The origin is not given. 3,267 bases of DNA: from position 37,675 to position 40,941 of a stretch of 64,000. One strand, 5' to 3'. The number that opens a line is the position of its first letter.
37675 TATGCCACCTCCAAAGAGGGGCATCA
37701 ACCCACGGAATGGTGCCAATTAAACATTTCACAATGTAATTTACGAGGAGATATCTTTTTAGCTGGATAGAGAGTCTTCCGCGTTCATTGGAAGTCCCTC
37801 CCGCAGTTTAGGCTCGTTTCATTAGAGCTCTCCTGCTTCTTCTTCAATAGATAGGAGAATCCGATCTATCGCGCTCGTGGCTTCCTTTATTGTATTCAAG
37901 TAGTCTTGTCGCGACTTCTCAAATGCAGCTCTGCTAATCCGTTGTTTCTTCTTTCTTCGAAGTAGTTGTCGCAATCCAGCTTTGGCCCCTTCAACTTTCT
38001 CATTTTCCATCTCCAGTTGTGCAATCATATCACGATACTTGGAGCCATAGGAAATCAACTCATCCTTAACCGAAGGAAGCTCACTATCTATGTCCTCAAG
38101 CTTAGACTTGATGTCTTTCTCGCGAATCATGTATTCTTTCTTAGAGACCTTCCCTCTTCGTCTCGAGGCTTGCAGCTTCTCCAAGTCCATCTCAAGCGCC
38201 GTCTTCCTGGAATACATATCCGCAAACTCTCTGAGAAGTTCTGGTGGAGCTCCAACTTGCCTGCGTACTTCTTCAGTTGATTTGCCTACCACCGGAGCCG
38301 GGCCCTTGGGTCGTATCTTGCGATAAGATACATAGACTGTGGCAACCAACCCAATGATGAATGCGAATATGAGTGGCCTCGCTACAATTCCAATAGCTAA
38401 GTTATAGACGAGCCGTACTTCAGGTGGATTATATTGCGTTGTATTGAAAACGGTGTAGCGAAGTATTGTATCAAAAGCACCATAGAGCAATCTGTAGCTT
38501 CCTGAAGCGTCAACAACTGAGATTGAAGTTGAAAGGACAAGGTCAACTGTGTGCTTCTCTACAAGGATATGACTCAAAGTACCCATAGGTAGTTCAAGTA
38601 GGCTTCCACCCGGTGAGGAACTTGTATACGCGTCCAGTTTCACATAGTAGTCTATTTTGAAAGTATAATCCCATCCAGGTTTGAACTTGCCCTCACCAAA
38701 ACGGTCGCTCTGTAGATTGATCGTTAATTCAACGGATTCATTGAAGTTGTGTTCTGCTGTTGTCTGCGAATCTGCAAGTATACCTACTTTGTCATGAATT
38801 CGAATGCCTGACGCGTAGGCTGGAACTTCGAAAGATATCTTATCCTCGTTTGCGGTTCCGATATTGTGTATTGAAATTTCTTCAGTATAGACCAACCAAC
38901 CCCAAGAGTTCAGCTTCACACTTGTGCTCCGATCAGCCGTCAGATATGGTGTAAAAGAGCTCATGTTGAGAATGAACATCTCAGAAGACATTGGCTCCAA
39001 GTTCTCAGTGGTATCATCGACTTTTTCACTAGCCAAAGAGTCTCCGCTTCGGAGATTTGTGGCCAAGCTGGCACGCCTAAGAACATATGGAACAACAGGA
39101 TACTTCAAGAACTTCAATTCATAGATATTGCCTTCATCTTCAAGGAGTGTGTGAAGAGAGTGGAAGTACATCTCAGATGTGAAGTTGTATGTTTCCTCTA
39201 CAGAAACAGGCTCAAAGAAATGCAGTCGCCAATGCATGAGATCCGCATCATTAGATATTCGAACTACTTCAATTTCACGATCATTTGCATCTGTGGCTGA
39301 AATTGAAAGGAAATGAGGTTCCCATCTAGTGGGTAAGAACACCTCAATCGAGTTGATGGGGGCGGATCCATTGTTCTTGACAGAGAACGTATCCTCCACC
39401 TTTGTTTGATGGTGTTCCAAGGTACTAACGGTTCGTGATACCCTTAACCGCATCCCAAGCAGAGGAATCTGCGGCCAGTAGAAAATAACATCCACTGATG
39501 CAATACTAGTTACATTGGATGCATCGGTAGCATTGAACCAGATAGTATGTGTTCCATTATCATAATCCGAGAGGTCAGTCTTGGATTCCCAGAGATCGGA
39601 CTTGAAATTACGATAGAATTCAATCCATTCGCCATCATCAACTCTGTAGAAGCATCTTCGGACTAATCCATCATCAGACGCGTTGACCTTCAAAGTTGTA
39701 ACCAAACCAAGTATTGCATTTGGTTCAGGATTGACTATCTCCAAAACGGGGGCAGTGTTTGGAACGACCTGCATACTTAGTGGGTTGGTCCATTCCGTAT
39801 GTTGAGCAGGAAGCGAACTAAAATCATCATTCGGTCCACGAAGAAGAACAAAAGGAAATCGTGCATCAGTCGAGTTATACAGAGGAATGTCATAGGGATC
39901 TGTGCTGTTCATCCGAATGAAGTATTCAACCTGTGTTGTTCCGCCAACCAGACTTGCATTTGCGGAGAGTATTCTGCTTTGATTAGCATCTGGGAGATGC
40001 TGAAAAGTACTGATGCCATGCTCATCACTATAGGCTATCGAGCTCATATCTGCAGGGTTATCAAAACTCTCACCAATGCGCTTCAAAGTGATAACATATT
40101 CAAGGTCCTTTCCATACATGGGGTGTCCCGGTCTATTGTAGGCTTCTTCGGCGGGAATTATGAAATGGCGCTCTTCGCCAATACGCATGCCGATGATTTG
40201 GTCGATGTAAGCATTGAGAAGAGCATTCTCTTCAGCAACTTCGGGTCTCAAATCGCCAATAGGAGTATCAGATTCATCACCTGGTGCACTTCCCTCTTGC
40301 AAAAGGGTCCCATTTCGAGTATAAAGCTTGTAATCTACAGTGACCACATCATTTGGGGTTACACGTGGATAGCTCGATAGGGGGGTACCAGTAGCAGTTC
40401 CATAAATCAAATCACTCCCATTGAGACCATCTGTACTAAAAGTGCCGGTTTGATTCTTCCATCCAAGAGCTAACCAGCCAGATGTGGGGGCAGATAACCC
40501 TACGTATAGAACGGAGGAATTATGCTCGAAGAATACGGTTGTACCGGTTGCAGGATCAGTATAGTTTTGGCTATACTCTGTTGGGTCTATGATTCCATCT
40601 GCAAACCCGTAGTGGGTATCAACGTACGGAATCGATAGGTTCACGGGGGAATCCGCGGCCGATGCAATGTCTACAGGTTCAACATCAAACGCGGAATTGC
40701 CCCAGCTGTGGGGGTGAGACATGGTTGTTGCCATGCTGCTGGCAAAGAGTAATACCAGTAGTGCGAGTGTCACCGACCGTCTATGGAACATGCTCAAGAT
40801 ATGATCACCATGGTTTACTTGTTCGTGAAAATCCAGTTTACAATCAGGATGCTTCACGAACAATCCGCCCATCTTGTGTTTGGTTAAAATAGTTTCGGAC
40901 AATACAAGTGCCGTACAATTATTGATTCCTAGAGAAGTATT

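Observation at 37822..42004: Ribophorin-I-like protein with eukaryote-like cytosolic helical tail, fused to DOMON-like and FKBP-like domains, divergent to an ALG7/AglH GlcNAc-1-P transferase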

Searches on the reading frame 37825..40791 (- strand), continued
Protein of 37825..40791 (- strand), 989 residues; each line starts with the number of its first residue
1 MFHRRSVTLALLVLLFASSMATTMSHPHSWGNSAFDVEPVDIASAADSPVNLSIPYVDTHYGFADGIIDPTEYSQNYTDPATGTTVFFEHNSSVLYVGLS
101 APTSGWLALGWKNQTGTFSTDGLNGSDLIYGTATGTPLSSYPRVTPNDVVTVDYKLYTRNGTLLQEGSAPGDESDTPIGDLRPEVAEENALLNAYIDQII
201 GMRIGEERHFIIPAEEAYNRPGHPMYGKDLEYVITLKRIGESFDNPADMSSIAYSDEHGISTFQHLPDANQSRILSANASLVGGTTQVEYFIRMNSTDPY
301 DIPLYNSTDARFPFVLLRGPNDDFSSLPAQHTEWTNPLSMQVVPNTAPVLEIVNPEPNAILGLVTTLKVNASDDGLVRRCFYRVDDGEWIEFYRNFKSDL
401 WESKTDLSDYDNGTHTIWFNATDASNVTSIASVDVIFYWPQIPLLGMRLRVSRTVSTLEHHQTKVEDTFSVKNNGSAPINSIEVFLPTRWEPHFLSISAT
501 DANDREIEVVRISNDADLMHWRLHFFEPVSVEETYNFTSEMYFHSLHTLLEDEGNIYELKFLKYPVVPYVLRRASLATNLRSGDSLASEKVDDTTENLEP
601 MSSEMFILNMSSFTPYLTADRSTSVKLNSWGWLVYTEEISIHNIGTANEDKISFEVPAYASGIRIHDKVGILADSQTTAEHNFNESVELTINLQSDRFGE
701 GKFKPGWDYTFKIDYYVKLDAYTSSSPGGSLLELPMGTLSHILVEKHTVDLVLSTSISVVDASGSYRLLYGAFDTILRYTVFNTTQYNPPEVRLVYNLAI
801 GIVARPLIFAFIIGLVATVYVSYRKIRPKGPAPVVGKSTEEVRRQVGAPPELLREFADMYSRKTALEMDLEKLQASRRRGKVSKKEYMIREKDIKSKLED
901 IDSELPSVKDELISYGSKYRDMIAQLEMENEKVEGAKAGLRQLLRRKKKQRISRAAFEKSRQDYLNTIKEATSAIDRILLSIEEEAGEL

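Call 33: find_encoding_contigs(protein=P0028, flank=8000, max_places=2)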
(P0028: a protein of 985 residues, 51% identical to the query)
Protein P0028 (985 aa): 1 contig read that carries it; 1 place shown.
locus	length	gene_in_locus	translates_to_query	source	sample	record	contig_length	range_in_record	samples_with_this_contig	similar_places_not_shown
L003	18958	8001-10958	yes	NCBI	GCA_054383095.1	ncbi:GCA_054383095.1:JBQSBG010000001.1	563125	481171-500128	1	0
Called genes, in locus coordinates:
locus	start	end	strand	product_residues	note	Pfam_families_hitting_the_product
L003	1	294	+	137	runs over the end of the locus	PF01873:eIF-5_eIF-2B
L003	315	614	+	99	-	PF04242:DUF424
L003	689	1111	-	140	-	PF02001:DUF134, PF08281:Sigma70_r4_2 (faint)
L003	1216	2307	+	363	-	PF04981:NMD3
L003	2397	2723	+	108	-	PF01176:eIF-1a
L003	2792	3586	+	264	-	PF01163:RIO1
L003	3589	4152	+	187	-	PF00013:KH_1, PF22675:KH-I_KHDC4-BBP (faint), PF21800:KH_KRR1_2nd (weak), PF22891:KH_PNO1_2nd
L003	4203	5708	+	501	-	PF02518:HATPase_c, PF13589:HATPase_c_3, PF09239:Topo-VIb_trans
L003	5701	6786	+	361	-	PF04406:TP6A_N, PF21180:TOP6A-Spo11_Toprim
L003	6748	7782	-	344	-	PF00953:Glycos_transf_4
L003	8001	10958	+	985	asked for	PF00254:FKBP_C (weak)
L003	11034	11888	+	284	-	-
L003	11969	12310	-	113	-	PF03966:Trm112p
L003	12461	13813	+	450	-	PF02347:GDC-P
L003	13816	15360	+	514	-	PF02347:GDC-P (weak), PF00266:Aminotran_5, PF21478:GcvP2_C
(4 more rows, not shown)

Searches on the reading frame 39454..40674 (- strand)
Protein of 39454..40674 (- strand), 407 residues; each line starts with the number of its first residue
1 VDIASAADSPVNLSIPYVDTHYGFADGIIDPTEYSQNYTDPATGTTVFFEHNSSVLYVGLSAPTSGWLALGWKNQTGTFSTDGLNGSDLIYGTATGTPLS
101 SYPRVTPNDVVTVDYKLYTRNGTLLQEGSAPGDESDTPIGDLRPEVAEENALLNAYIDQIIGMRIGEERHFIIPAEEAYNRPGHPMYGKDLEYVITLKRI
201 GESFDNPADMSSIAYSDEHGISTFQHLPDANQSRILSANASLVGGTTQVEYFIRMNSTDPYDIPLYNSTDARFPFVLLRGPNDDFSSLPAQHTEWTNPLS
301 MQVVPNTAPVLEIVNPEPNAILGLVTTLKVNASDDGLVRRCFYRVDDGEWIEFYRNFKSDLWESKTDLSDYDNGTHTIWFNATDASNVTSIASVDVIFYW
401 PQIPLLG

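Call 39: predict_structure(alignment_id=A2)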
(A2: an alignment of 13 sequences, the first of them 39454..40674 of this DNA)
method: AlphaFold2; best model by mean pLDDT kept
length: 407 residues; sequences in the alignment: 13
mean_pLDDT: 66.6   pTM: 0.47
mean pLDDT of the five models: 66.6, 62.2, 52.1, 51.9, 50.9
residues with pLDDT >= 90: 47; 70-90: 133; 50-70: 151; < 50: 76
segments of 3 or more residues with pLDDT < 50: 1-9, 18-33, 78-86, 95-101, 145-150, 208-232
pLDDT, mean of each block of 10 residues (from residue 1): 36 54 37 59 75 68 73 56 51 46 75 78 75 82 54 64 68 58 62 78 67 27 30 56 67 67 63 73 56 71 71 94 91 69 91 79 89 94 74 93 55
secondary structure, 60 per line:
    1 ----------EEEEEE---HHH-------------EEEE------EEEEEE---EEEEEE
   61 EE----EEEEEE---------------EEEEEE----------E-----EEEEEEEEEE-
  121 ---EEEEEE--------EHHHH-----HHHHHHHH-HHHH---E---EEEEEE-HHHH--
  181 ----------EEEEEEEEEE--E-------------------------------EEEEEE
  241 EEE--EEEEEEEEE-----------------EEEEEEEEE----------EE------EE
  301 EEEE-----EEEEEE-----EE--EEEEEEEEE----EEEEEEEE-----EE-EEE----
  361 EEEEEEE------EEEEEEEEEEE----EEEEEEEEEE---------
elements in order: E11-16 E36-39 E46-51 E55-62 E67-72 E88-93 E110-119 E124-129 H139-142 H148-155 H157-160 E168-173 H175-178 E191-200 E235-243 E246-254 E272-280 E299-304 E310-315 E325-333 E338-345 E354-356 E361-367 E374-384 E389-398

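Call 41: fold_search(model_id=the predicted structure, library=pdb)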
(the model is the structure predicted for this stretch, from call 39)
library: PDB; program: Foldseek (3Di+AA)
matches with E <= 10: 1918; with E <= 0.001: 132
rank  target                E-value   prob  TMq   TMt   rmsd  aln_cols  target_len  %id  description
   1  2yn5_B                3.9e-08  1.00  0.21  0.28  23.5       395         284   11  Structural insight into the giant calcium-binding adhesin SiiE: implications for the adhesion of Salmonella enterica t (released 2013-04-03)
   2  2yn3_C                7.9e-08  1.00  0.22  0.29  23.1       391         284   10  Structural insight into the giant calcium-binding adhesin SiiE: implications for the adhesion of Salmonella enterica t (released 2013-04-03)
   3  7zv9_F                1.9e-06  1.00  0.17  0.17  10.6       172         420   10  Crystal structure of FLT3 in complex with a monomeric FLT3 Ligand variant (released 2023-05-31)
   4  3pdd                  3.7e-06  1.00  0.21  0.43   8.6       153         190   16  Structures of Clostridium thermocellum CbhA fibronectin(III)-like modules (released 2011-11-23)
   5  9c3c_A                4.8e-06  0.98  0.17  0.18  20.8       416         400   11  Cryo-EM structure of native dystrophin-glycoprotein complex (DGC) (released 2024-10-23)
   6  7qdp_G                5.1e-06  1.00  0.17  0.19  10.5       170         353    9  Crystal structure of FLT3 T343I in complex with the canonical ligand FL (released 2022-12-14)
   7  7zv9_J                6.0e-06  1.00  0.17  0.17  10.6       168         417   10  Crystal structure of FLT3 in complex with a monomeric FLT3 Ligand variant (released 2023-05-31)
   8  4kkp_B                6.7e-06  0.99  0.16  0.24  21.5       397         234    8  Crystal structure of Vibrio cholerae RbmA (crystal form 2) (released 2013-05-22)
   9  6tn6                  1.3e-05  1.00  0.21  0.18   2.5        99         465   10  X-ray structure of the endo-beta-1,4-mannanase from Thermotoga petrophila (released 2020-04-29)
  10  3tp4_B                1.3e-05  1.00  0.20  0.18   5.1       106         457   21  Crystal Structure of engineered protein at the resolution 1.98A, Northeast Structural Genomics Consortium Target OR128 (released 2011-10-05)
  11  2yn3_B                1.3e-05  0.96  0.15  0.23  23.1       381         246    9  Structural insight into the giant calcium-binding adhesin SiiE: implications for the adhesion of Salmonella enterica t (released 2013-04-03)
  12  4ra0_C                1.7e-05  1.00  0.18  0.34  10.9       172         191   12  An engineered Axl 'decoy receptor' effectively silences the Gas6-Axl signaling axis (released 2014-09-24)
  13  7zv9_N                2.0e-05  1.00  0.18  0.17  10.8       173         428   12  Crystal structure of FLT3 in complex with a monomeric FLT3 Ligand variant (released 2023-05-31)
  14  7uww_A                2.5e-05  0.90  0.16  0.11  21.2       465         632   10  Sas6 with alpha-cyclodextrin (released 2023-06-14)
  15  7uwu_A                2.8e-05  0.85  0.16  0.11  23.7       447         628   11  Starch adherence system protein 6 (Sas6) (released 2023-06-14)
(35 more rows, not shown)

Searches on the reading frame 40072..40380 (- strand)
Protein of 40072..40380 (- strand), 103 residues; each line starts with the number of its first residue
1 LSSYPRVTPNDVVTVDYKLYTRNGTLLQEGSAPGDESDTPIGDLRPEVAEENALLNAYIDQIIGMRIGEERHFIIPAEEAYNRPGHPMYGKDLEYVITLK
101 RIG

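Call 61: search_solved_structures(query=window:40072-40380:-, max_evalue=1, show_alignments=3)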
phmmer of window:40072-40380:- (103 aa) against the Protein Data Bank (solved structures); distinct sequences matched with E-value up to 1: 6.
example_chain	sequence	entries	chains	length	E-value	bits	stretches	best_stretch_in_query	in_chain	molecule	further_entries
1ix5_A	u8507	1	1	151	0.047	17.3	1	48-84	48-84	FKBP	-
4bf8_A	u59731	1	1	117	0.37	14.4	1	60-94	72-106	FPR4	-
3pr9_A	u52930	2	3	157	0.47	14.1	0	50-83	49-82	FKBP-type peptidyl-prolyl cis-trans isomerase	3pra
2pbc_A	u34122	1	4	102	0.52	13.9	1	53-88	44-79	FK506-binding protein 2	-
7dek_A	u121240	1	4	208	0.77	13.4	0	5-82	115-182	Peptidyl-prolyl cis-trans isomerase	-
3prb_A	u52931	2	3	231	0.83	13.3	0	50-83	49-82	FKBP-type peptidyl-prolyl cis-trans isomerase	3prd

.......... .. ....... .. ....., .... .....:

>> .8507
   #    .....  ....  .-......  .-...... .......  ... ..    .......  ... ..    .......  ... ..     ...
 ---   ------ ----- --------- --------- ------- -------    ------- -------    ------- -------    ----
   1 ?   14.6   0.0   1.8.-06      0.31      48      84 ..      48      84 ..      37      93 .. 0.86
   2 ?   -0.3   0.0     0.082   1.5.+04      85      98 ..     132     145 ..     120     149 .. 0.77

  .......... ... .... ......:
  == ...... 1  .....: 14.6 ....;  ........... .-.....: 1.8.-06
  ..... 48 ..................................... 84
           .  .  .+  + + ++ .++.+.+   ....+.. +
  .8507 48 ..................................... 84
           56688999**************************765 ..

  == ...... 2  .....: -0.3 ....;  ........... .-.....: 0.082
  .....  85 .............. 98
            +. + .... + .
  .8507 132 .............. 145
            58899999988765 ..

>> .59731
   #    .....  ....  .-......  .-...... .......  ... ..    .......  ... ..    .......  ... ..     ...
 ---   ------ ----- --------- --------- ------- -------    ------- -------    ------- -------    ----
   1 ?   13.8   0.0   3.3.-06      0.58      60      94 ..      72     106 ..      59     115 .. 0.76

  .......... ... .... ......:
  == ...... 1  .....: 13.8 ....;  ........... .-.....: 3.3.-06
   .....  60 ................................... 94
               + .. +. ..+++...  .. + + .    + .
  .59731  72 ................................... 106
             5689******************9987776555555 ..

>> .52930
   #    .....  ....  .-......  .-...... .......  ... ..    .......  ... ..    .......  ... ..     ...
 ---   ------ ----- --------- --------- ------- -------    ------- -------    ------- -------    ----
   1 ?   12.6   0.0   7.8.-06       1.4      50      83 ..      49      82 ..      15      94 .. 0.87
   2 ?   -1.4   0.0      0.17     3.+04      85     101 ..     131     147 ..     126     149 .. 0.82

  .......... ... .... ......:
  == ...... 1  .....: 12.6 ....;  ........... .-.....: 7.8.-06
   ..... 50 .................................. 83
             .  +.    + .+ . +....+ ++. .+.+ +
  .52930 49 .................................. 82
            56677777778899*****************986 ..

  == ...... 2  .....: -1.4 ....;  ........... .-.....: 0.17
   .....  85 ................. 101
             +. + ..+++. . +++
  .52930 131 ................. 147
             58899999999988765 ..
